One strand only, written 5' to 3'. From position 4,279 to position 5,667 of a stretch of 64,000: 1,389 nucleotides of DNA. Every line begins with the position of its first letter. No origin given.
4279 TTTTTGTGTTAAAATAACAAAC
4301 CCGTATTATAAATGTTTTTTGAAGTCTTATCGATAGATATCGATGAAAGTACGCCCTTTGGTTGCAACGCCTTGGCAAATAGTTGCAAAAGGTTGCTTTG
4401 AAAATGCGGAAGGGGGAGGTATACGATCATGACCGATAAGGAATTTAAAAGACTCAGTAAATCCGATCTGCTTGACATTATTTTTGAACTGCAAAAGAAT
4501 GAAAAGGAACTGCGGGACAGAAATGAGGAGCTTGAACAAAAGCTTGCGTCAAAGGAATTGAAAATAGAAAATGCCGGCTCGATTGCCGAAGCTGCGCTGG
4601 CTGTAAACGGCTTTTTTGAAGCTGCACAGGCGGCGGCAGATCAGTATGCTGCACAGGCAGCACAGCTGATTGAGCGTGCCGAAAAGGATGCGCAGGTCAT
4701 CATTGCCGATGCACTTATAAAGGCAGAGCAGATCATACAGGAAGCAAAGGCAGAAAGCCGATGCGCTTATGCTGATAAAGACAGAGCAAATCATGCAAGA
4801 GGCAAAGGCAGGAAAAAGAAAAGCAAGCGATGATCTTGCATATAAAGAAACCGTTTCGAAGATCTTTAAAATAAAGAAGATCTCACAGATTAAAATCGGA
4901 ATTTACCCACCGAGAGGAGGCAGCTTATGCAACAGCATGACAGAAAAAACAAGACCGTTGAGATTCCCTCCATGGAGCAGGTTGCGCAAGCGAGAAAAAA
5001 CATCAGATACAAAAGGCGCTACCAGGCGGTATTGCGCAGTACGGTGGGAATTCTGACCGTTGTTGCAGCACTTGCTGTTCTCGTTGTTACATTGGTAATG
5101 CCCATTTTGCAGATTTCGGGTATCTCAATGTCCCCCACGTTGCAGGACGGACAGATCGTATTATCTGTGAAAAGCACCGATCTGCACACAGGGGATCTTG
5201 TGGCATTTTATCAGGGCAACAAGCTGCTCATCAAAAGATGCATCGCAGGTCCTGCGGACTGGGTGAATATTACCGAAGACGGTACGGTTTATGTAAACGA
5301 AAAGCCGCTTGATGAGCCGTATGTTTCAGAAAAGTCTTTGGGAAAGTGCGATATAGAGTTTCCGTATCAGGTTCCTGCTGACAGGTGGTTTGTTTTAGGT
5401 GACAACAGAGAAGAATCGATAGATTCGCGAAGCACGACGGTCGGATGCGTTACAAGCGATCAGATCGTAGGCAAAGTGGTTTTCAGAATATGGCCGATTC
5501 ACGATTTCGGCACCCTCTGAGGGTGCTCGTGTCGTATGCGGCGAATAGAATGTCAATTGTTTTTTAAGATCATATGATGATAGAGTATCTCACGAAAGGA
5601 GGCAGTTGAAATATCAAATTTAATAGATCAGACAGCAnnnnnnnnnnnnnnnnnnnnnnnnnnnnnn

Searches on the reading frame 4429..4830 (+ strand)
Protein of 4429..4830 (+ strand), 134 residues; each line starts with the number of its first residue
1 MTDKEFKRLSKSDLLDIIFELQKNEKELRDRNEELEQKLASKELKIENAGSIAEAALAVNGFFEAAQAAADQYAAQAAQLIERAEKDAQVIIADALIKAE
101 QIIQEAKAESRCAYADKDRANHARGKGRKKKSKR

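Call 79: search_protein_families(library=pfam, proteins=[window:4429-4830:+], max_evalue=1)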
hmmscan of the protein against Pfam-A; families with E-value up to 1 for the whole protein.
window:4429-4830:+ (134 aa): 1 family
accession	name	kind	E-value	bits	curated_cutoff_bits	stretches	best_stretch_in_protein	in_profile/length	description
PF05103.18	DivIVA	-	0.11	12.9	28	0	22-120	31-119/131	DivIVA protein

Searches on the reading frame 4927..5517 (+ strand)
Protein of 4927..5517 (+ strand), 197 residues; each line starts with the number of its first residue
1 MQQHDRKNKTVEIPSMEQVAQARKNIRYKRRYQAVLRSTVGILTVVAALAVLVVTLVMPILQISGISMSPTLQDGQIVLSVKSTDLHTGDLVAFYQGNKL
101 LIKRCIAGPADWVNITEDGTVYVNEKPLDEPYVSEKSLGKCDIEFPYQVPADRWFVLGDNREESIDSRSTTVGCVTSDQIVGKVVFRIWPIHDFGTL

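Call 3: search_protein_families(library=pfam, proteins=[window:4927-5517:+], max_evalue=1)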
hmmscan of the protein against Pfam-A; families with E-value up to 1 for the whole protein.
window:4927-5517:+ (197 aa): 5 families
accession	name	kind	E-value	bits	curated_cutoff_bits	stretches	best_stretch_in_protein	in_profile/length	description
PF10502.14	Peptidase_S26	-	2.6e-32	112.5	22.9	1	39-189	4-168/168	Signal peptidase, peptidase S26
PF00717.28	Peptidase_S24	-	7.8e-06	26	23.3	1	60-106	37-83/116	Peptidase S24-like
PF06017.19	Myosin_TH1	-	0.0053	16.9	31.1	1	29-92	55-117/185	Unconventional myosin tail, actin- and lipid-binding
PF11364.13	DUF3165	-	0.16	12.8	25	1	36-63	22-49/81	Protein of unknown function (DUF3165)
PF13129.11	DUF3953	-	0.42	10.8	22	1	38-57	22-41/41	Protein of unknown function (DUF3953)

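Call 4: search_protein_families(library=ncbifam, proteins=[window:4927-5517:+], max_evalue=1)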
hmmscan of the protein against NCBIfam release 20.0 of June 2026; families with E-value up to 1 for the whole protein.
window:4927-5517:+ (197 aa): 7 families
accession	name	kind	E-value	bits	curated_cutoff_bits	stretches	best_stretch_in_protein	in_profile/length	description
TIGR02227.1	sigpep_I_bact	equivalog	4.6e-36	124.1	47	1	41-191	3-161/162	signal peptidase I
NF008114.0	PRK10861.1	equivalog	5e-08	32.6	277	2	147-189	262-301/324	signal peptidase I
TIGR02754.1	sod_Ni_protease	equivalog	2.2e-07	31.2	63.25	2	148-185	54-89/90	nickel-type superoxide dismutase maturation protease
TIGR02228.1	sigpep_I_arch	equivalog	1.6e-06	28.1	51.85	1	35-106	6-83/158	signal peptidase I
TIGR02771.1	TraF_Ti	equivalog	2.3e-05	24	100.25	1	99-184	82-165/171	conjugative transfer signal peptidase TraF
NF007133.0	PRK09579.1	equivalog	0.0048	14.5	1763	1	27-88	508-569/1017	multidrug efflux RND transporter permease subunit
NF010459.0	PRK13884.1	subfamily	0.011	15.2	156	1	99-182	86-170/178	conjugal transfer peptidase TraF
